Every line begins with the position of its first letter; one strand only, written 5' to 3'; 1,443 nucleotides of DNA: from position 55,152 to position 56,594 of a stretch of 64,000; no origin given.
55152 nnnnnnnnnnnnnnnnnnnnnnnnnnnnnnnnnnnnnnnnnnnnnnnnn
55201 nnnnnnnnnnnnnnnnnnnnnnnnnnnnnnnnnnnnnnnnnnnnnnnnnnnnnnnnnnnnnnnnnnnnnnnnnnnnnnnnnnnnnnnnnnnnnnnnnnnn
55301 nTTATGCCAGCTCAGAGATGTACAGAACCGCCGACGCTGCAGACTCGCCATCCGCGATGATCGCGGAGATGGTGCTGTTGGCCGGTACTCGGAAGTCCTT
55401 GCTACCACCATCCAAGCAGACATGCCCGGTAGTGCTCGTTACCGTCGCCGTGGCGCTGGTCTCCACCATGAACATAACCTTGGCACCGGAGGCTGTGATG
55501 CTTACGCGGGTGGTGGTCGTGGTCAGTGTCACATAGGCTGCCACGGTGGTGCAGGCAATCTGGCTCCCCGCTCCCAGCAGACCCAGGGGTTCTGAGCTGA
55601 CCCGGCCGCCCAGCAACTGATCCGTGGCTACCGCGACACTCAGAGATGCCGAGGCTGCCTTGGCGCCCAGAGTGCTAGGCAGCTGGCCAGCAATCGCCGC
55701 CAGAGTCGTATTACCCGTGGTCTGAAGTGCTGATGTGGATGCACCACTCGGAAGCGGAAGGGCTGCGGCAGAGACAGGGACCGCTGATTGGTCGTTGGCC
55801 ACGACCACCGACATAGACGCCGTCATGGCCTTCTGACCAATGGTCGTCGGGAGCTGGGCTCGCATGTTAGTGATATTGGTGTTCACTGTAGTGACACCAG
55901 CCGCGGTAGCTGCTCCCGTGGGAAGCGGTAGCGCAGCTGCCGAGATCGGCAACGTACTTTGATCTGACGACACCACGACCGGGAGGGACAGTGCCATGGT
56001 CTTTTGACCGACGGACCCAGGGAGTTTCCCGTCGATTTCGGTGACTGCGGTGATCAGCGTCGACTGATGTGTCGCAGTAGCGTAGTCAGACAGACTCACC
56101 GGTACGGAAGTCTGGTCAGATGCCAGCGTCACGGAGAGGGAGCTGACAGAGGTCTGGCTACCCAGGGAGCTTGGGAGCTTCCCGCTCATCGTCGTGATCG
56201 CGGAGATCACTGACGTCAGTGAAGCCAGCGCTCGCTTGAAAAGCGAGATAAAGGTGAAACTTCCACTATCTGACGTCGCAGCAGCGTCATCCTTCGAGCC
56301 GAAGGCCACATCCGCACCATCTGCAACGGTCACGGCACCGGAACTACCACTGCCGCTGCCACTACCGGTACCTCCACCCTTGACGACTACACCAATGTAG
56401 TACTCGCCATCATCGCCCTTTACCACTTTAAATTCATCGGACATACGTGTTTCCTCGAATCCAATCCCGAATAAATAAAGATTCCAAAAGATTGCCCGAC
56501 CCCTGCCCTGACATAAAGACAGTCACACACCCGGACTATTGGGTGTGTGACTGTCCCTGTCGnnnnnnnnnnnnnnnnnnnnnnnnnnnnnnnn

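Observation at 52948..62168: Duplicated module of a LamG-like 784-aa fibre protein followed by a TAATG-coupled Gly/Ala/Thr/Ser repeat protein; the long copy has ~23 tandem 37-aa repeats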

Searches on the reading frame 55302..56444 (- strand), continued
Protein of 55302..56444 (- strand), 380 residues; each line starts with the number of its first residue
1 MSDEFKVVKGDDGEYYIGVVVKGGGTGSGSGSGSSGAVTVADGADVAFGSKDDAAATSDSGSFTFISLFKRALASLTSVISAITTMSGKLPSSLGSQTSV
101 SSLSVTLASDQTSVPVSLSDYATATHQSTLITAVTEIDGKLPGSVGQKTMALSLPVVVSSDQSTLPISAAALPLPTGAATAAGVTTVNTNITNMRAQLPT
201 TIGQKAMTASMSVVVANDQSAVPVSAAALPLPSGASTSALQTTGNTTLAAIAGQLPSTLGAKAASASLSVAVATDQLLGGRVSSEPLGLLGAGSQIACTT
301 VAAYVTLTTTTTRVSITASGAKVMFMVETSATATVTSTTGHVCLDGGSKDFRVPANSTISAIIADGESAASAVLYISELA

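Call 45: predict_structure(alignment_id=A1)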
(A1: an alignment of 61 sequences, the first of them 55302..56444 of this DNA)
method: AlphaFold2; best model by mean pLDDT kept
length: 380 residues; sequences in the alignment: 61
mean_pLDDT: 56.8   pTM: 0.21
mean pLDDT of the five models: 56.8, 55.1, 53.2, 51.5, 50.2
residues with pLDDT >= 90: 0; 70-90: 74; 50-70: 172; < 50: 134
segments of 3 or more residues with pLDDT < 50: 26-29, 31-64, 101-104, 115-122, 207-214, 266-302, 337-343
pLDDT, mean of each block of 10 residues (from residue 1): 70 79 54 45 42 40 56 81 82 56 50 47 63 72 55 50 56 59 73 74 50 48 56 55 71 65 48 44 41 43 50 53 51 49 51 65 57 59
secondary structure, 60 per line:
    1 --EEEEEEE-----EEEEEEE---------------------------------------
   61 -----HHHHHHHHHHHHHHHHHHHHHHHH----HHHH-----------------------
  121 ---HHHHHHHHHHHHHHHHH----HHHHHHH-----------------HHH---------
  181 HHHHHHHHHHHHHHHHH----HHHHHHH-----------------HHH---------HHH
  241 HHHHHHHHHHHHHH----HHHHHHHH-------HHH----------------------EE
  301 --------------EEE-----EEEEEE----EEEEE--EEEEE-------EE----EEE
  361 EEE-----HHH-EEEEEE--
elements in order: E3-9 E15-21 H66-89 H94-97 H124-140 H145-151 H181-197 H202-208 H238-254 H259-266 E315-317 E323-328 E333-337 E340-344 E358-363 E373-378

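Call 96: search_protein_families(library=pfam, proteins=[L001:11621-12997:+, L001:13001-16159:+, L002:11930-14533:+, L003:11240-11791:+, L003:11776-12747:+], max_evalue=0.01)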
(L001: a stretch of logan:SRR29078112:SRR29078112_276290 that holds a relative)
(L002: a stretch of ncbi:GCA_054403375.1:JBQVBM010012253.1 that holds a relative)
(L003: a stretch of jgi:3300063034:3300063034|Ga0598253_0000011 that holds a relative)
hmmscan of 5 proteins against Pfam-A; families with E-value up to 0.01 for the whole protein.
L001:11621-12997:+ (458 aa): 0 families

L001:13001-16159:+ (1052 aa): 0 families

L002:11930-14533:+ (867 aa): 0 families

L003:11240-11791:+ (183 aa): 0 families

L003:11776-12747:+ (323 aa): 0 families

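Call 101: find_related_loci(query=P0002, collection=genome_contigs, flank=6000)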
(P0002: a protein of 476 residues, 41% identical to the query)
Query P0002 (476 aa) in genome_contigs; peptide patterns used: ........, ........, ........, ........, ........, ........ (x = any residue, [..] = any of these).
92 stretches matched a pattern; 5 encode a relative of the query (tblastn E <= 1e-3); 5 distinct loci.
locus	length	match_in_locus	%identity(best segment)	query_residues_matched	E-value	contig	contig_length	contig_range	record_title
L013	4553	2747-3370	42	54-280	3e-31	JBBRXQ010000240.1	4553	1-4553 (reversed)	MAG: Sphingomonadales bacterium isolate La5_concoct.036 La5_concoct.036_K_581517_L_4553_cov_14.5116, whole genome shotgu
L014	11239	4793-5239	43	34-172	7e-19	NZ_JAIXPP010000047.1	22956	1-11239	MAG: Novosphingobium sp. isolate C1_MAG_00068 C1_MAG_00068_000000000108, whole genome shotgun sequence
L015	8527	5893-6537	39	26-376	2e-17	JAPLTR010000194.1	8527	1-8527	MAG: Verrucomicrobia bacterium isolate LacPavin_0920_WC70_MAG_67_8 LacPavin_0920_WC70_scaffold_214678, whole genome shot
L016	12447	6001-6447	50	34-222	2e-15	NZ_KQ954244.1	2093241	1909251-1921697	Novosphingobium fuchskuhlense strain FNE08-7 PRJNA299317_s001, whole genome shotgun sequence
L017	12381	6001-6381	38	33-307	6e-9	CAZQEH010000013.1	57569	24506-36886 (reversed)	MAG TPA_asm: uncultured Novosphingobium sp. isolate binchicken_co225_20 genome assembly, contig: NODE_113_length_57569_c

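Call 103: search_protein_families(library=pfam, proteins=[L016:576-1304:-, L016:1628-2857:-, L016:2956-3825:-, L016:4019-5269:-, L016:5944-7296:+, L016:7502-8107:+, L016:8188-9744:+, L016:9813-10277:+, L016:10469-11524:-, L016:11235-12440:-], max_evalue=0.001)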
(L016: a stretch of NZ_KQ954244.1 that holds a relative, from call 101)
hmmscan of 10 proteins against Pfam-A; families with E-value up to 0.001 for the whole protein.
L016:576-1304:- (242 aa): 0 families

L016:1628-2857:- (409 aa): 2 families
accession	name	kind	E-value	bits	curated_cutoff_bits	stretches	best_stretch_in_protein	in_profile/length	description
PF20979.2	Arginosuc_syn_C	-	1.5e-79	267.1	27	1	185-402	1-217/219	Arginosuccinate synthase C-terminal domain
PF00764.25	Arginosuc_synth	-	1.2e-62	211.2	27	1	11-174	1-162/162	Arginosuccinate synthase N-terminal HUP domain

L016:2956-3825:- (289 aa): 2 families
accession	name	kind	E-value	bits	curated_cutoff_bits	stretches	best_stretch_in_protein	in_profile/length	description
PF00353.25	HemolysinCabind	-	1.1e-26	92.8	23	4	65-99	2-36/36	RTX calcium-binding nonapeptide repeat (4 copies)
PF08548.17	Peptidase_M10_C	-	1.7e-08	34.9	20.7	1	36-244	28-153/193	Peptidase M10 serralysin C terminal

L016:4019-5269:- (416 aa): 9 families
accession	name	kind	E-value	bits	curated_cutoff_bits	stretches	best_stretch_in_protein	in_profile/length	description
PF02353.26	CMAS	-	8.1e-86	288.2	27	1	120-380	3-268/273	Mycolic acid cyclopropane synthetase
PF13489.12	Methyltransf_23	-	1.2e-14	54.8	27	1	173-288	14-123/164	Methyltransferase domain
PF13649.12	Methyltransf_25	-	2.8e-14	54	27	1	183-277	1-97/97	Methyltransferase domain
PF13847.12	Methyltransf_31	-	3.9e-11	43.3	27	1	178-297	2-127/145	Methyltransferase domain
PF08241.18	Methyltransf_11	-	8.3e-11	42.8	21.2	1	184-280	1-94/95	Methyltransferase domain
PF08242.18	Methyltransf_12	-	8.1e-10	39.7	30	1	184-278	1-97/98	Methyltransferase domain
PF05175.20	MTS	-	1.2e-05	25.5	23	1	175-280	27-137/170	Methyltransferase small domain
PF01135.25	PCMT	-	0.00019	21.7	20.3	1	170-249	64-147/210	Protein-L-isoaspartate(D-aspartate) O-methyltransferase (PCMT)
PF06325.19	PrmA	-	0.00093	19.2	22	0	177-250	159-232/296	Ribosomal protein L11 methyltransferase (PrmA)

L016:5944-7296:+ (450 aa): 0 families

L016:7502-8107:+ (201 aa): 0 families

L016:8188-9744:+ (518 aa): 0 families

L016:9813-10277:+ (154 aa): 0 families

L016:10469-11524:- (351 aa): 0 families

L016:11235-12440:- (401 aa): 0 families

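Call 105: search_protein_families(library=ncbifam, proteins=[L016:5944-7296:+, L016:7502-8107:+, L016:8188-9744:+, L016:9813-10277:+, L016:10469-11524:-, L016:11235-12440:-, L016:576-1304:-], max_evalue=0.01)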
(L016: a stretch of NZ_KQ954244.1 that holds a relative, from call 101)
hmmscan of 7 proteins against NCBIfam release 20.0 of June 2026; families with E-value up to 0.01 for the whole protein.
L016:5944-7296:+ (450 aa): 1 family
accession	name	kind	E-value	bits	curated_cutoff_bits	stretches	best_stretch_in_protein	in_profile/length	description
NF047953.1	PBSXProtXepA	equivalog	7e-06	25.4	400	1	374-448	71-140/279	phage-like element PBSX protein XepA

L016:7502-8107:+ (201 aa): 0 families

L016:8188-9744:+ (518 aa): 0 families

L016:9813-10277:+ (154 aa): 0 families

L016:10469-11524:- (351 aa): 0 families

L016:11235-12440:- (401 aa): 0 families

L016:576-1304:- (242 aa): 0 families

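Call 109: search_protein_families(library=phrogs, proteins=[P0002, P0009, P0005, P0012, P0077, P0061], max_evalue=0.001)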
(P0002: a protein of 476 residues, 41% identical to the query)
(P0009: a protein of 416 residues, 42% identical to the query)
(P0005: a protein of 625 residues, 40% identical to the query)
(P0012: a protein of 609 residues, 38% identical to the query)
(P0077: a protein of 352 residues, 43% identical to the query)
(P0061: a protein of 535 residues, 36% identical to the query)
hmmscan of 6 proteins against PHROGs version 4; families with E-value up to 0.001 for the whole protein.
P0002 (476 aa): 0 families

P0009 (416 aa): 0 families

P0005 (625 aa): 0 families

P0012 (609 aa): 0 families

P0077 (352 aa): 0 families

P0061 (535 aa): 1 family
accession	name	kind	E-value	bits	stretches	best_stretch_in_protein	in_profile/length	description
phrog_9820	-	unknown function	0.00068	20.9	0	199-229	49-79/98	-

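Call 111: fold_search(model_id=the predicted structure, library=pdb)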
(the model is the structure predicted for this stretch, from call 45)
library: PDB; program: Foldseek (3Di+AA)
matches with E <= 10: 472; with E <= 0.001: 0
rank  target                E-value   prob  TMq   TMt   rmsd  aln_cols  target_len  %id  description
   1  7eym_A                9.1e-02  0.95  0.14  0.48   2.9        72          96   19  Crystal structure of Vibrio cholerae ppnP (released 2022-02-09)
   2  5fq0_D                1.0e-01  0.98  0.15  0.45   2.9        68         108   13  The structure of KdgF from Halomonas sp. (released 2016-05-04)
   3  3tez                  1.2e-01  0.63  0.13  0.08   4.8        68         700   10  Crystal Structure of Anthrax Protective Antigen Mutant S337C N664C and dithiolacetone modified to 1.8-A resolution (released 2011-10-26)
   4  9bum_A                1.5e-01  0.96  0.15  0.11   2.7        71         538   11  Structure of gamma-glutamyl carboxylase (GGCX) (released 2025-01-29)
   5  7eym_B                1.5e-01  0.91  0.14  0.49   2.9        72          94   19  Crystal structure of Vibrio cholerae ppnP (released 2022-02-09)
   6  1v70                  1.6e-01  0.94  0.14  0.45   3.0        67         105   16  Crystal Structure of probable antibiotics synthesis protein from Thermus thermophilus HB8 (released 2004-12-14)
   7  5fpx_A                1.7e-01  0.97  0.14  0.46   2.2        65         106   14  The structure of KdgF from Yersinia enterocolitica. (released 2016-05-04)
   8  3lwc                  1.8e-01  0.91  0.15  0.46   2.9        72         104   12  Crystal structure of Structural Genomics, unknown function (YP_766765.1) from Rhizobium leguminosarum BV. viciae 3841 at (released 2010-04-07)
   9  7x85_B                2.2e-01  0.96  0.15  0.41   2.2        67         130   19  Crystal structure of chicken CENP-C Cupin domain (released 2023-03-15)
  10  2oyz                  2.3e-01  0.89  0.15  0.50   2.6        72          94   17  Crystal structure of unknown function protein VPA0057 from Vibrio parahaemolyticus (targeted domain 2-94) (released 2007-03-20)
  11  7eyp_A                2.3e-01  0.89  0.14  0.50   2.8        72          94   19  Crystal structure of Pseudomonas aeruginosa ppnP (released 2022-02-09)
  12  4j1x_C                2.5e-01  0.85  0.15  0.27   3.1        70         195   13  Crystal Structure of Fe(II)-HppE with alternative substrate (S)-1-HPP (released 2013-04-03)
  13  3tey                  2.5e-01  0.47  0.13  0.08   4.7        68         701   10  Crystal Structure of Anthrax Protective Antigen (Membrane Insertion Loop Deleted) Mutant S337C N664C to 2.06-A resolutio (released 2011-10-26)
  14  2pyt_A                2.7e-01  0.63  0.13  0.32   3.8        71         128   17  Crystal structure of a putative ethanolamine utilization protein q (eutq, stm2468) from salmonella typhimurium lt2 at  (released 2007-05-29)
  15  4ee2                  2.7e-01  0.44  0.13  0.08   4.8        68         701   10  Crystal Structure of Anthrax Protective Antigen K446M Mutant to 1.91-A Resolution (released 2012-10-24)
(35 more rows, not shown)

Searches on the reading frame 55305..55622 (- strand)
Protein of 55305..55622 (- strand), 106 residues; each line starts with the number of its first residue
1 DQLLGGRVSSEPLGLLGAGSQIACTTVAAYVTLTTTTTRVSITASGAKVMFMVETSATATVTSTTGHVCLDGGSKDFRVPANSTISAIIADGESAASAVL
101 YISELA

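Call 88: search_protein_families(library=pfam, proteins=[window:55305-55622:-], max_evalue=1)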
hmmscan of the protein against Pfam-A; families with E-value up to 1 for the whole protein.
seq(106 aa): 0 families
